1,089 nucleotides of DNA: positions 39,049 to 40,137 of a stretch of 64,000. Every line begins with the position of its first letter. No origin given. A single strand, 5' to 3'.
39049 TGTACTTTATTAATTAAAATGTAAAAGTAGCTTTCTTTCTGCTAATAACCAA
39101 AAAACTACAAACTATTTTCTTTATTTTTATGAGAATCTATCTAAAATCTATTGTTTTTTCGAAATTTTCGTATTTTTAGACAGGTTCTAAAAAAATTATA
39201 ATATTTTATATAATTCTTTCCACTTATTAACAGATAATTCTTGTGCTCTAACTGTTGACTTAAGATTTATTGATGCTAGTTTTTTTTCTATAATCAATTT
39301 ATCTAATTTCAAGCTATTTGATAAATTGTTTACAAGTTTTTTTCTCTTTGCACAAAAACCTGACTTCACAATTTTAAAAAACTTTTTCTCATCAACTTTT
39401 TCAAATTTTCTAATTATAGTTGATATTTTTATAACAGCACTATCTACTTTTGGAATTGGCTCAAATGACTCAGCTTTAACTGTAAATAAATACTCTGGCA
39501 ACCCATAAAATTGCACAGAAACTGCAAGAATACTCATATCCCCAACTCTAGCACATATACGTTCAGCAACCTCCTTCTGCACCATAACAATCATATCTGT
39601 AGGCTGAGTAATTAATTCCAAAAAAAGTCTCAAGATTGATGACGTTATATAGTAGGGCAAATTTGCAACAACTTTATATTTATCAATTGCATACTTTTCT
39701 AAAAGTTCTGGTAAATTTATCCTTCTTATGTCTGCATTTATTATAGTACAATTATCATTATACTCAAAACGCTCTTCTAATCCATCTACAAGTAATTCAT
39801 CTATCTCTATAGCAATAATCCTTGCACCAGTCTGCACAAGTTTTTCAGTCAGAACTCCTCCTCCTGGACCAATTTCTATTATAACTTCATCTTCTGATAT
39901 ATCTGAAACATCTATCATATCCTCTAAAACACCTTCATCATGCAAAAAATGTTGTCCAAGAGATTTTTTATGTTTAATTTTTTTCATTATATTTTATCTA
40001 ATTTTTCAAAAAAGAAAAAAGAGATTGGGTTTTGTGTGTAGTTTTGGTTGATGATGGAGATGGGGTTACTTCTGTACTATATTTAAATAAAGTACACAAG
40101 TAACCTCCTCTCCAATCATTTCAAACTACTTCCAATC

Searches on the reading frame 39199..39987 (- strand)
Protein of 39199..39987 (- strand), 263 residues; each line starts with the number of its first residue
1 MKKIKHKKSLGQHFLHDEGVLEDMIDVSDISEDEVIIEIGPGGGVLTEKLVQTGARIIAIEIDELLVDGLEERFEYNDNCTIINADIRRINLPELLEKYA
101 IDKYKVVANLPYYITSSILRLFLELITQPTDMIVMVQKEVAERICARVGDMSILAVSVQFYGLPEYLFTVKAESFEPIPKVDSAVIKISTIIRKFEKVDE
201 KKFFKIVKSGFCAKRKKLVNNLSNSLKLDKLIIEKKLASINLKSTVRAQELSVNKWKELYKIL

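Call 7: find_homologous_proteins(query=window:39199-39987:-)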
Query window:39199-39987:- (263 aa): 8000 proteins with E <= 0.001 among 8000 candidates; the best 120 are listed.
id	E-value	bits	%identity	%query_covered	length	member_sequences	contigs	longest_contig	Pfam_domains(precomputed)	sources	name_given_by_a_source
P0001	2.4e-161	553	100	100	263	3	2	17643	PF00398.27,PF13649.13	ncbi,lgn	-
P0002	9.3e-132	456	81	100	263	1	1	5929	PF00398.27,PF13649.13,PF08241.19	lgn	-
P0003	5.3e-117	408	71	100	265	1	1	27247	PF00398.27,PF13649.13,PF08241.19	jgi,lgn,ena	-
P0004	1.3e-112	393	67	100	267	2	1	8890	PF00398.27,PF13649.13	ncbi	-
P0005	1.1e-107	377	65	100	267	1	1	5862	PF00398.27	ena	-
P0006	1.7e-88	314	57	100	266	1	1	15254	PF00398.27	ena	-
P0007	4.9e-87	310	57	98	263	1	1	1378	PF00398.27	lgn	-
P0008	1.3e-85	305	60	99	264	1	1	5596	PF00398.27,PF13649.13,PF08241.19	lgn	-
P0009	4.2e-85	303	58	100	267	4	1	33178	PF00398.27,PF13649.13,PF08241.19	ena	-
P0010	9.4e-85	302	57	98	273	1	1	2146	PF00398.27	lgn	-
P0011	2.0e-84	301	56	99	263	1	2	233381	PF00398.27,PF13649.13,PF08241.19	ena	-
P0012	3.4e-84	300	58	98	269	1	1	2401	PF00398.27,PF13649.13,PF08241.19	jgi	jgi:16S rRNA (adenine1518-N6/adenine1519-N6)-dimethyltransferase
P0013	6.9e-84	299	57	100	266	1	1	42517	PF00398.27,PF13649.13,PF08241.19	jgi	jgi:16S rRNA (adenine1518-N6/adenine1519-N6)-dimethyltransferase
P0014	7.9e-84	299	57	100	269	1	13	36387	PF00398.27,PF13649.13,PF08241.19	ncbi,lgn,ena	-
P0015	1.4e-83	298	56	99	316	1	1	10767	PF00398.27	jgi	jgi:16S rRNA (adenine1518-N6/adenine1519-N6)-dimethyltransferase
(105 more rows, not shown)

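Call 8: find_related_loci(query=window:39199-39987:-, collection=genome_contigs, flank=10000)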
Query window:39199-39987:- (263 aa) in genome_contigs; peptide patterns used: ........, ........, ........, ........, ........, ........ (x = any residue, [..] = any of these).
193 stretches matched a pattern; 21 encode a relative of the query (tblastn E <= 1e-3); 21 distinct loci.
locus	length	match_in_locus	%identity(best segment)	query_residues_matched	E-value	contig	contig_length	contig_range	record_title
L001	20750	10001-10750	45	4-256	9e-64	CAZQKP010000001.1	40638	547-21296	MAG TPA_asm: uncultured Candidatus Saccharibacteria bacterium isolate SRP273308_co1_145 genome assembly, contig: NODE_91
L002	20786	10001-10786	43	4-263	3e-63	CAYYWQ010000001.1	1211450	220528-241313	MAG TPA_asm: uncultured Candidatus Saccharibacteria bacterium isolate SRP292972_co1_95 genome assembly, contig: NODE_2_l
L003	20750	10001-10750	45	4-256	2e-62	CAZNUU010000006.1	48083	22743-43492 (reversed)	MAG TPA_asm: uncultured Candidatus Saccharibacteria bacterium isolate SRP273308_co1_7 genome assembly, contig: NODE_727_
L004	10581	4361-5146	42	4-263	7e-61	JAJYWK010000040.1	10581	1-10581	MAG: bacterium isolate FK3.bin112 NODE_12530_length_10581_cov_2.745648, whole genome shotgun sequence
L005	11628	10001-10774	41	4-259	2e-59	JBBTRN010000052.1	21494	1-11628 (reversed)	MAG: Patescibacteria group bacterium isolate H52-bin092_1 H52_bin092_1_000000000052, whole genome shotgun sequence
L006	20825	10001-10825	41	3-259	7e-59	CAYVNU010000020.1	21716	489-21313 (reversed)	MAG TPA_asm: uncultured Candidatus Saccharibacteria bacterium isolate SRP278252_co1_309 genome assembly, contig: NODE_39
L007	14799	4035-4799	42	9-259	4e-59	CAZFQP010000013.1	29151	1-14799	MAG TPA_asm: uncultured Candidatus Saccharibacteria bacterium isolate SRP278252_co1_731 genome assembly, contig: NODE_25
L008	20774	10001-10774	41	4-259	2e-58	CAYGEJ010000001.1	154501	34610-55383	MAG TPA_asm: uncultured Candidatus Saccharibacteria bacterium isolate ERP113451_co1_281 genome assembly, contig: NODE_32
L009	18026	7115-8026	41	4-261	7e-60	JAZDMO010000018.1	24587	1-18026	MAG: Patescibacteria group bacterium isolate MEGAHIT-group-0.66 k141_10085697, whole genome shotgun sequence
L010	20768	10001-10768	45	8-259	2e-57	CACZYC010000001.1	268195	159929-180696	MAG: uncultured Ruminococcus sp. isolate RUG13054 genome assembly, contig: RUG13054_asm_1, whole genome shotgun sequence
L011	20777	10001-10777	41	4-256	8e-57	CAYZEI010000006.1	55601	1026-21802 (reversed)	MAG TPA_asm: uncultured Candidatus Saccharibacteria bacterium isolate SRP278252_co1_767 genome assembly, contig: NODE_75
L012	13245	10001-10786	42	4-259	5e-57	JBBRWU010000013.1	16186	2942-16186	MAG: Candidatus Doudnabacteria bacterium isolate La4_metabat2.076 La4_metabat2.076_K_63242_L_16186_cov_12.0146, whole ge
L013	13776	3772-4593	40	9-259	1e-54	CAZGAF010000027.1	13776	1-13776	MAG TPA_asm: uncultured Candidatus Saccharibacteria bacterium isolate SRP170004_co1_518 genome assembly, contig: NODE_70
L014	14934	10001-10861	39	4-259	7e-55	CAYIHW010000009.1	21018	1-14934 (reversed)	MAG TPA_asm: uncultured Candidatus Saccharibacteria bacterium isolate ERP119705_co23_139 genome assembly, contig: NODE_2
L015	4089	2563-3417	36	4-259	1e-53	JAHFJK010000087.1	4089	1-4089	MAG: Candidatus Doudnabacteria bacterium isolate nzgw384 NODE_104165_length_4090_cov_3.083144, whole genome shotgun sequ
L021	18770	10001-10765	42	9-261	5e-59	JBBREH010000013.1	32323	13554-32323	MAG: Candidatus Doudnabacteria bacterium isolate Co_metawrap_2493 Cmw_2493_k141_20820855_length_32323_cov_28.0000, whole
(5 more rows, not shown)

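Call 9: find_encoding_contigs(protein=P0002, flank=10000, max_places=4)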
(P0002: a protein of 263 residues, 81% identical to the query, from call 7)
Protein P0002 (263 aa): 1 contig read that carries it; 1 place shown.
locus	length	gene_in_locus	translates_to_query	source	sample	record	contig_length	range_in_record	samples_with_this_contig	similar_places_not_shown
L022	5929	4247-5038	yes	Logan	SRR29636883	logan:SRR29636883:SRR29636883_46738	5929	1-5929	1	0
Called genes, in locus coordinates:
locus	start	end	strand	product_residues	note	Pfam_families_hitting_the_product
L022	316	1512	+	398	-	PF08529:NusA_N, PF00575:S1 (faint), PF13184:KH_NusA_1st, PF26594:KH_NusA_2nd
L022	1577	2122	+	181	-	PF00719:Pyrophosphatase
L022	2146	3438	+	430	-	PF05697:Trigger_N, PF00254:FKBP_C, PF05698:Trigger_C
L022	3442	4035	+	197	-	PF00574:CLP_protease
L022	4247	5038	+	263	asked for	PF00398:RrnaAD, PF08241:Methyltransf_11 (faint), PF13649:Methyltransf_25 (weak)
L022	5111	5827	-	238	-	PF20772:TACO1_YebC_N, PF01709:Transcrip_reg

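Call 10: find_encoding_contigs(protein=P0003, flank=10000, max_places=4)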
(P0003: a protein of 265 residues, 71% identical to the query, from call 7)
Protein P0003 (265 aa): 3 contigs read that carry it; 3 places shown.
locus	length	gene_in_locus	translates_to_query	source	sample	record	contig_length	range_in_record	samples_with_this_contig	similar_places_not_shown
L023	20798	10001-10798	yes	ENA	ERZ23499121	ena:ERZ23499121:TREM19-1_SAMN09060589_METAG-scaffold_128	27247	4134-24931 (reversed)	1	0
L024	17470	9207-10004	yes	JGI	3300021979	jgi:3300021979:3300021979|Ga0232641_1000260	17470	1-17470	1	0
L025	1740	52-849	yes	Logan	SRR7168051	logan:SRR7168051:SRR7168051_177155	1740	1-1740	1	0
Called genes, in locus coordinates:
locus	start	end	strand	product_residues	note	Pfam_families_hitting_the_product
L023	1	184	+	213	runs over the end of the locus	PF00834:Ribul_P_3_epim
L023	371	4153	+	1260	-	PF03160:Calx-beta (faint), PF24547:DUF7601 (faint), PF16403:Bact_surface_Ig-like, PF21174:Glce_b_sandwich (faint), PF16403:Bact_surface_Ig-like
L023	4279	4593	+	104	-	PF01022:HTH_5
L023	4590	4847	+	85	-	PF13192:Thioredoxin_3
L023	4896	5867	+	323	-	PF03773:ArsP_1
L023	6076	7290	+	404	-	PF08529:NusA_N, PF00575:S1 (weak), PF13184:KH_NusA_1st, PF26594:KH_NusA_2nd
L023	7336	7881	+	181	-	PF00719:Pyrophosphatase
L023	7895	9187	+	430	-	PF05697:Trigger_N, PF00254:FKBP_C, PF05698:Trigger_C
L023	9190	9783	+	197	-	PF00574:CLP_protease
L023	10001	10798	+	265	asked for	PF00398:RrnaAD, PF08241:Methyltransf_11 (weak), PF13649:Methyltransf_25 (weak)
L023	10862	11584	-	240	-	PF20772:TACO1_YebC_N, PF01709:Transcrip_reg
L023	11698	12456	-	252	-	PF05116:S6PP, PF08282:Hydrolase_3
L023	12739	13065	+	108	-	-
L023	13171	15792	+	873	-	PF02739:5_3_exonuc_N, PF01367:5_3_exonuc, PF22619:DNA_polI_exo1 (weak), PF00476:DNA_pol_A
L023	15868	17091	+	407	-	PF11258:DUF3048, PF17479:DUF3048_C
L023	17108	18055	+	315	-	PF06144:DNA_pol3_delta, PF21694:DNA_pol3_delta_C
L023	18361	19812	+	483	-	PF03193:RsgA_GTPase (faint), PF00005:ABC_tran, PF00931:NB-ARC (faint), PF02463:SMC_N (faint), PF13555:AAA_29 (faint), PF20720:nSTAND3 (faint), PF25201:nSTAND6 (faint), PF00005:ABC_tran, +4 more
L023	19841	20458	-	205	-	PF00072:Response_reg, PF00486:Trans_reg_C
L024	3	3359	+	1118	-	?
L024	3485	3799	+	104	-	PF01022:HTH_5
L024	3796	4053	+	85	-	PF13192:Thioredoxin_3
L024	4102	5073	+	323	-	PF03773:ArsP_1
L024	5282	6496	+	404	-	PF08529:NusA_N, PF00575:S1 (weak), PF13184:KH_NusA_1st, PF26594:KH_NusA_2nd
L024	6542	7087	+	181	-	PF00719:Pyrophosphatase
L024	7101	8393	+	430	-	PF05697:Trigger_N, PF00254:FKBP_C, PF05698:Trigger_C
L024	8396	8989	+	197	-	PF00574:CLP_protease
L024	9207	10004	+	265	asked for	PF00398:RrnaAD, PF08241:Methyltransf_11 (weak), PF13649:Methyltransf_25 (weak)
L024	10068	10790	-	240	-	PF20772:TACO1_YebC_N, PF01709:Transcrip_reg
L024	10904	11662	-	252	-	PF05116:S6PP, PF08282:Hydrolase_3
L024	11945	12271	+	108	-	-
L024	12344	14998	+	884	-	PF02739:5_3_exonuc_N, PF01367:5_3_exonuc, PF22619:DNA_polI_exo1 (weak), PF00476:DNA_pol_A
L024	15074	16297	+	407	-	PF11258:DUF3048, PF17479:DUF3048_C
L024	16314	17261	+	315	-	PF06144:DNA_pol3_delta, PF21694:DNA_pol3_delta_C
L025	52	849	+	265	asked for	PF00398:RrnaAD, PF08241:Methyltransf_11 (weak), PF13649:Methyltransf_25 (weak)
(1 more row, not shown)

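Call 11: find_encoding_contigs(protein=P0001, flank=10000, max_places=4)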
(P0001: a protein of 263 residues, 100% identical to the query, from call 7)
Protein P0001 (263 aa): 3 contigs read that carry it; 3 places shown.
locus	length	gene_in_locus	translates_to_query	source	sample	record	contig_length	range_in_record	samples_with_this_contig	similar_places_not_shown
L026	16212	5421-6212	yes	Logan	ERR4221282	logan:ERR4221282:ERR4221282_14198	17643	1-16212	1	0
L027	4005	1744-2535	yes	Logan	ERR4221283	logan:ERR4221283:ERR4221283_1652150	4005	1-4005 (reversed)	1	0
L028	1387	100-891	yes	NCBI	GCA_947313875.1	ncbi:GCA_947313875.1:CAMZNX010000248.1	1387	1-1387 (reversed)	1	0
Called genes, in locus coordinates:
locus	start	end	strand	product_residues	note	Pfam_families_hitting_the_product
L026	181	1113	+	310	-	-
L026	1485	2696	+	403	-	PF08529:NusA_N, PF00575:S1 (faint), PF13184:KH_NusA_1st, PF26594:KH_NusA_2nd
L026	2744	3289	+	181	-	PF00719:Pyrophosphatase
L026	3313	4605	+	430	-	PF05697:Trigger_N, PF00254:FKBP_C, PF05698:Trigger_C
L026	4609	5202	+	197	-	PF00574:CLP_protease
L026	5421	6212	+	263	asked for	PF00398:RrnaAD, PF13649:Methyltransf_25 (faint)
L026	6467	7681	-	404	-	PF00278:Orn_DAP_Arg_deC, PF02784:Orn_Arg_deC_N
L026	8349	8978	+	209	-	PF00561:Abhydrolase_1 (faint)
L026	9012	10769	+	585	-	PF00404:Dockerin_1 (faint), PF22842:Pel9A-like_beta_helix, PF13229:Beta_helix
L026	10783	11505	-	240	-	PF20772:TACO1_YebC_N, PF01709:Transcrip_reg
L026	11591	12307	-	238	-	PF08282:Hydrolase_3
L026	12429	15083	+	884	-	PF02739:5_3_exonuc_N, PF01367:5_3_exonuc, PF22619:DNA_polI_exo1 (weak), PF00476:DNA_pol_A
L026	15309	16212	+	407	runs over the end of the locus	PF11258:DUF3048, PF17479:DUF3048_C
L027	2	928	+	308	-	?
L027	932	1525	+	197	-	PF00574:CLP_protease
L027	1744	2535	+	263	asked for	PF00398:RrnaAD, PF13649:Methyltransf_25 (faint)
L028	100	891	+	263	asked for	PF00398:RrnaAD, PF13649:Methyltransf_25 (faint)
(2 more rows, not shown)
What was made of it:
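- The window and L026 carry lysA, psi, the hydrolase and the beta-helix gene in between (call 11).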

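Call 13: find_encoding_contigs(protein=P0004, flank=10000, max_places=3)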
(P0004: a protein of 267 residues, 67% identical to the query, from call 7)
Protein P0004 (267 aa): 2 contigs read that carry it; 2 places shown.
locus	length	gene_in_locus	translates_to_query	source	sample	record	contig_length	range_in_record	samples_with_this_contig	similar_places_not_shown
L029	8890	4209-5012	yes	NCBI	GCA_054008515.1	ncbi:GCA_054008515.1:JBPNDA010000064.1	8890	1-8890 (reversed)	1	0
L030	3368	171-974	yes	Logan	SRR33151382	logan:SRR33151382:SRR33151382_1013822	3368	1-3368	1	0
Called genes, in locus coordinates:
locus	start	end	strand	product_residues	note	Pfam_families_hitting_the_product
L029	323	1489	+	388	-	PF08529:NusA_N, PF00575:S1 (weak), PF13184:KH_NusA_1st, PF26594:KH_NusA_2nd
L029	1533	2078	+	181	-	PF00719:Pyrophosphatase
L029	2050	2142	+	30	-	-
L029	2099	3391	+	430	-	PF05697:Trigger_N, PF00254:FKBP_C, PF05698:Trigger_C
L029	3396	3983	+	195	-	PF00574:CLP_protease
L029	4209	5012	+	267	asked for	PF00398:RrnaAD, PF13649:Methyltransf_25 (weak)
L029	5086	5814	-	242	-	PF20772:TACO1_YebC_N, PF01709:Transcrip_reg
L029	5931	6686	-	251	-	PF00702:Hydrolase (faint), PF05116:S6PP (faint), PF08282:Hydrolase_3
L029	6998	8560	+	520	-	PF12161:HsdM_N, PF02384:N6_Mtase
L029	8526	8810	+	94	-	-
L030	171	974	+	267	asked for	PF00398:RrnaAD, PF13649:Methyltransf_25 (weak)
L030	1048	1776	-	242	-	PF20772:TACO1_YebC_N, PF01709:Transcrip_reg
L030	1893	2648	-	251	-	PF00702:Hydrolase (faint), PF05116:S6PP (faint), PF08282:Hydrolase_3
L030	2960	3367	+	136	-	?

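Call 14: find_encoding_contigs(protein=P0005, flank=10000, max_places=3)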
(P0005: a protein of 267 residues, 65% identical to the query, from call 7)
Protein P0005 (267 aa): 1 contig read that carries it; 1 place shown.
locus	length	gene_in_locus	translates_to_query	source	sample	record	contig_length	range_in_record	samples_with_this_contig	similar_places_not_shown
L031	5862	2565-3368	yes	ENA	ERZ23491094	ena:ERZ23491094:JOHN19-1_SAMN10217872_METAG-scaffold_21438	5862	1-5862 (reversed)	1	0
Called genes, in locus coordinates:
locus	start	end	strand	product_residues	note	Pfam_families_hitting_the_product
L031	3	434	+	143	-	?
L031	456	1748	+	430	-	PF05697:Trigger_N, PF00254:FKBP_C, PF05698:Trigger_C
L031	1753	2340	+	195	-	PF00574:CLP_protease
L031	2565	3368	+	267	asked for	PF00398:RrnaAD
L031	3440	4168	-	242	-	PF20772:TACO1_YebC_N, PF01709:Transcrip_reg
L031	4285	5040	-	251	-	PF05116:S6PP (faint), PF08282:Hydrolase_3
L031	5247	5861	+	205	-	?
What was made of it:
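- On Duplicated pseudogene: L022, L023/L024, L029 and L031 have rsmA directly followed by yebC (calls 9, 10, 13, 14).
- Relatives with RsmA 81, 71, 67 and 65% identical all show nusA-ppa-tig-clpP-rsmA facing yebC-HAD (calls 9, 10, 13, 14).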

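Call 21: search_protein_families(library=ncbifam, proteins=[window:39199-39987:-])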
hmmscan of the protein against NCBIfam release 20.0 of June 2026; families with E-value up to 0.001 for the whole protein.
window:39199-39987:- (263 aa): 26 families (the best 25 are shown)
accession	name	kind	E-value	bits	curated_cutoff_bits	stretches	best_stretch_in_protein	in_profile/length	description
TIGR00755.1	ksgA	equivalog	1.5e-68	230.9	171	1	5-262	2-255/256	16S rRNA (adenine(1518)-N(6)/adenine(1519)-N(6))-dimethyltransferase RsmA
NF000499.2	Erm23S_rRNA_broad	equivalog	6.1e-49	166.6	212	1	10-261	1-242/244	23S ribosomal RNA methyltransferase Erm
NF011486.0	PRK14896.1-1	equivalog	5.5e-33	114.2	450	1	10-230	26-241/284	16S ribosomal RNA methyltransferase A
NF000337.1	erm_SHROVE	exception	1.9e-27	96.2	320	1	6-260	2-247/248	ErmE/ErmH/ErmO/ErmR family 23S rRNA (adenine(2058)-N(6))-methyltransferase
NF042988.1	Erm46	exception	2.3e-26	92.6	503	1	7-262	8-253/255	23S rRNA (adenine(2058)-N(6))-methyltransferase Erm(46)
NF042938.1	Erm55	exception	1.8e-21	76.4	525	1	7-262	8-253/270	23S rRNA (adenine(2058)-N(6))-methyltransferase Erm(55)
NF012223.0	erm_F_23S_MT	exception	4.1e-21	75.5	575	1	7-247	8-226/266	23S rRNA (adenine(2058)-N(6))-methyltransferase Erm(F)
NF000077.1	Erm42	exception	9.1e-21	74.4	600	1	11-140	19-140/303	23S rRNA (adenine(2058)-N(6))-methyltransferase Erm(42)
NF000411.1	Erm45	exception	1.4e-20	74.2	525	1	10-214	7-200/245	23S rRNA (adenine(2058)-N(6))-methyltransferase Erm(45)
NF012220.1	erm_B_23S_MT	exception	4.4e-19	69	525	1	10-208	7-191/245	23S rRNA (adenine(2058)-N(6))-methyltransferase Erm(B)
NF012218.0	erm_38_23S_MT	exception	3.8e-18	65.6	800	1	6-219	7-217/386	23S rRNA (adenine(2058)-N(6))-methyltransferase Erm(38)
NF012219.1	erm_C_23S_MT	exception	4.7e-17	62.4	530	1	11-227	9-217/244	23S rRNA (adenine(2058)-N(6))-methyltransferase Erm(C)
NF000468.1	Erm37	exception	4.1e-16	59.5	350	1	6-188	7-168/179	23S rRNA (adenine(2058)-N(6))-methyltransferase Erm(37)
NF012222.1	erm_A_23S_MT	exception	2.4e-15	56.7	475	1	11-208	9-196/243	23S rRNA (adenine(2058)-N(6))-methyltransferase Erm(A)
NF000024.1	ErmS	exception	2.6e-14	53.3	675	1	7-226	60-274/319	23S rRNA (adenine(2058)-N(6))-methyltransferase Erm(S)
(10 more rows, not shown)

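Call 36: list_cluster_members(proteins=[P0001, P0121, P0241])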
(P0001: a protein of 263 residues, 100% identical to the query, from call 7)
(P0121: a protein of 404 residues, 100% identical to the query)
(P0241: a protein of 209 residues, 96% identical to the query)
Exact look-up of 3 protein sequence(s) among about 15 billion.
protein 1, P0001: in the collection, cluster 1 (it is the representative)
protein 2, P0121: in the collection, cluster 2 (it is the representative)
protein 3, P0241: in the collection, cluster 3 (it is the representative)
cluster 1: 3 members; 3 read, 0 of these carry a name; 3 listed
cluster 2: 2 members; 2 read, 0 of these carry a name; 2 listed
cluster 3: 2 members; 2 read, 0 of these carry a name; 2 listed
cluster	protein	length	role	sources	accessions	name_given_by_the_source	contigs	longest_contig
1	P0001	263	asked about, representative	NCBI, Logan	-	-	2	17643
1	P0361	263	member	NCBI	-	-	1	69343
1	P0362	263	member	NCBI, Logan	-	-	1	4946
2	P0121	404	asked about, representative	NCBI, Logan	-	-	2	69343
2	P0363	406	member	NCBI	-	-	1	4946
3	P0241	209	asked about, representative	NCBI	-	-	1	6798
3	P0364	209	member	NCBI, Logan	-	-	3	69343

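Call 37: find_encoding_contigs(protein=P0362, flank=10000, max_places=4)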
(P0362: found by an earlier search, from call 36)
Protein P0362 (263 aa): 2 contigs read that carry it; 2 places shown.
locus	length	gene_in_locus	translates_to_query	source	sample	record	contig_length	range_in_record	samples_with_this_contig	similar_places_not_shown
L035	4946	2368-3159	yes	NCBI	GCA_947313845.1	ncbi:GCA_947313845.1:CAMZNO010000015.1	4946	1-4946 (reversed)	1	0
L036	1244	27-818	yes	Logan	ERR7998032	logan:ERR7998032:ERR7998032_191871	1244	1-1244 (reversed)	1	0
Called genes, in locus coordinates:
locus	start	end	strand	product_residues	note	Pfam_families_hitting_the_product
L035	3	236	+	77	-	?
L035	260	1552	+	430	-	PF05697:Trigger_N, PF00254:FKBP_C, PF05698:Trigger_C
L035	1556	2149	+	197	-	PF00574:CLP_protease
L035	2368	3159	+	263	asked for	PF00398:RrnaAD, PF13649:Methyltransf_25 (faint)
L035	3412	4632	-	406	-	PF00278:Orn_DAP_Arg_deC, PF02784:Orn_Arg_deC_N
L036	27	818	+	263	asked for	PF00398:RrnaAD, PF13649:Methyltransf_25 (faint)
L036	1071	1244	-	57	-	?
